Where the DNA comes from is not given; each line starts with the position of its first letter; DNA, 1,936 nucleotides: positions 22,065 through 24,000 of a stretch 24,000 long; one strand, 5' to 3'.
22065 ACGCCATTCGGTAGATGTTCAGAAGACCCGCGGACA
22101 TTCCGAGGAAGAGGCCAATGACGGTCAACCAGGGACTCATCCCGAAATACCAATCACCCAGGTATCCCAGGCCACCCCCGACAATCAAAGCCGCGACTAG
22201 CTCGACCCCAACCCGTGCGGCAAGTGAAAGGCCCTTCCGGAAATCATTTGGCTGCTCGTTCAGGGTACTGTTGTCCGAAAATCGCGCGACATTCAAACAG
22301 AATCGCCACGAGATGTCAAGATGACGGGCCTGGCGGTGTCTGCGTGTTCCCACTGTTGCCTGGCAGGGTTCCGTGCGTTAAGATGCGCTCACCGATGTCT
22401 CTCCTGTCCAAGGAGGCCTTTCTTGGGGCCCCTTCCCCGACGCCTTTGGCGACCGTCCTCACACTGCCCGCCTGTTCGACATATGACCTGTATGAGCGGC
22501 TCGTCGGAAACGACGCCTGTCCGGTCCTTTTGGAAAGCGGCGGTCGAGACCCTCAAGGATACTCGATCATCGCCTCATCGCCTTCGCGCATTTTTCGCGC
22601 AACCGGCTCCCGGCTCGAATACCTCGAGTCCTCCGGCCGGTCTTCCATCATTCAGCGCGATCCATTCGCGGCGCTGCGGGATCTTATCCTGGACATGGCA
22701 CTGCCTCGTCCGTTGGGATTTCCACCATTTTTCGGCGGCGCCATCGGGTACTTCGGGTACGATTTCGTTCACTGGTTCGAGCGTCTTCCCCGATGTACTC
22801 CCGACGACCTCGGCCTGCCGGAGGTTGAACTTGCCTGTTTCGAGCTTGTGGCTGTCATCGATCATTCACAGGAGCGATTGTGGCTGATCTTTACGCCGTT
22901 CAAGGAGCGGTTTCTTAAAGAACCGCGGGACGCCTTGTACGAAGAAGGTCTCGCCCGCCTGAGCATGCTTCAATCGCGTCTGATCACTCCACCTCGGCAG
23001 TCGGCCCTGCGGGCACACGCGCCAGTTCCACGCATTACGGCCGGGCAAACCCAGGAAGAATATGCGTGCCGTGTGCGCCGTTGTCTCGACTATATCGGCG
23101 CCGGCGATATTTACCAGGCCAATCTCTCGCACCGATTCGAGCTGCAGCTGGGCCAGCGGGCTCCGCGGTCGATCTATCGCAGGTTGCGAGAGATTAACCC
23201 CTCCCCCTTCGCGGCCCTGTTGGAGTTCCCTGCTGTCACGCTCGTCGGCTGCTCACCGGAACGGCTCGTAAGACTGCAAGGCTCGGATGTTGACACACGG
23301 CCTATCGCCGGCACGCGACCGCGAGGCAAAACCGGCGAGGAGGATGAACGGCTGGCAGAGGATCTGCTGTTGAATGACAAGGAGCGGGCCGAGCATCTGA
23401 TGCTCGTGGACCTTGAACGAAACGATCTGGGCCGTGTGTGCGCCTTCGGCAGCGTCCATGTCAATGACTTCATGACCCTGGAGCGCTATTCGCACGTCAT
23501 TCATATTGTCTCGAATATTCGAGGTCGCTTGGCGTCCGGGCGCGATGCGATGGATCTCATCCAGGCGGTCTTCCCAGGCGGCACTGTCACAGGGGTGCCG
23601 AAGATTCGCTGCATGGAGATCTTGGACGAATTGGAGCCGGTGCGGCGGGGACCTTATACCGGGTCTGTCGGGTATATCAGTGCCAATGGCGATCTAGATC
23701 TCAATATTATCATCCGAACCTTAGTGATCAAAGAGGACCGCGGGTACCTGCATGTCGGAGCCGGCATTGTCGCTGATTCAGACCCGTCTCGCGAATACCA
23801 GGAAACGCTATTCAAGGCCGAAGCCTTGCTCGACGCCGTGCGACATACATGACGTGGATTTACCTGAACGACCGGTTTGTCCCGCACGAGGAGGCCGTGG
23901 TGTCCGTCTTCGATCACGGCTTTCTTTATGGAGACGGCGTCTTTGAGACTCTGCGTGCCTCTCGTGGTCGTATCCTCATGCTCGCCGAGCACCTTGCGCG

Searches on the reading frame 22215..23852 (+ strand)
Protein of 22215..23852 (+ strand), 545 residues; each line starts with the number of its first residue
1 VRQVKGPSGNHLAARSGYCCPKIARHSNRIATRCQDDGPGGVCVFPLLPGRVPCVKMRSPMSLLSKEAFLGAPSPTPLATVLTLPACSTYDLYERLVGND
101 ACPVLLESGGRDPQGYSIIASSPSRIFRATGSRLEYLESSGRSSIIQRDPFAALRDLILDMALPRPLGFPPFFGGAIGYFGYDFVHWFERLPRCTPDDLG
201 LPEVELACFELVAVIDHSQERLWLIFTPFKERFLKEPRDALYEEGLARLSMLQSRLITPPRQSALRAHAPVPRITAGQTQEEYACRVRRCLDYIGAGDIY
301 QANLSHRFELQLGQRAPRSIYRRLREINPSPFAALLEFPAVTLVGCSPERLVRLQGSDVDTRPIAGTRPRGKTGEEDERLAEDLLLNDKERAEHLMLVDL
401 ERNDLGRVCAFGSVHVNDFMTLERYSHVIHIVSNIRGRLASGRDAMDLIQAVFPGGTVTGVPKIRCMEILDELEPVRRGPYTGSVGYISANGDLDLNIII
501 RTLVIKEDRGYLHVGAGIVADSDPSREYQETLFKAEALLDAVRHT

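Call 28: search_protein_families(library=pfam, proteins=[window:22215-23852:+], max_evalue=0.001)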
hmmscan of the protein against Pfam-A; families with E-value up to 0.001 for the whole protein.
window:22215-23852:+ (545 aa): 2 families
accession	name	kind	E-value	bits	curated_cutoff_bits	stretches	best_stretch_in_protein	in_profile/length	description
PF00425.24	Chorismate_bind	-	5e-95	318.3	27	1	280-534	2-257/257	chorismate binding enzyme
PF04715.19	Anth_synt_I_N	-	1.3e-24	87.5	23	1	90-224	6-140/140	Anthranilate synthase component I, N terminal region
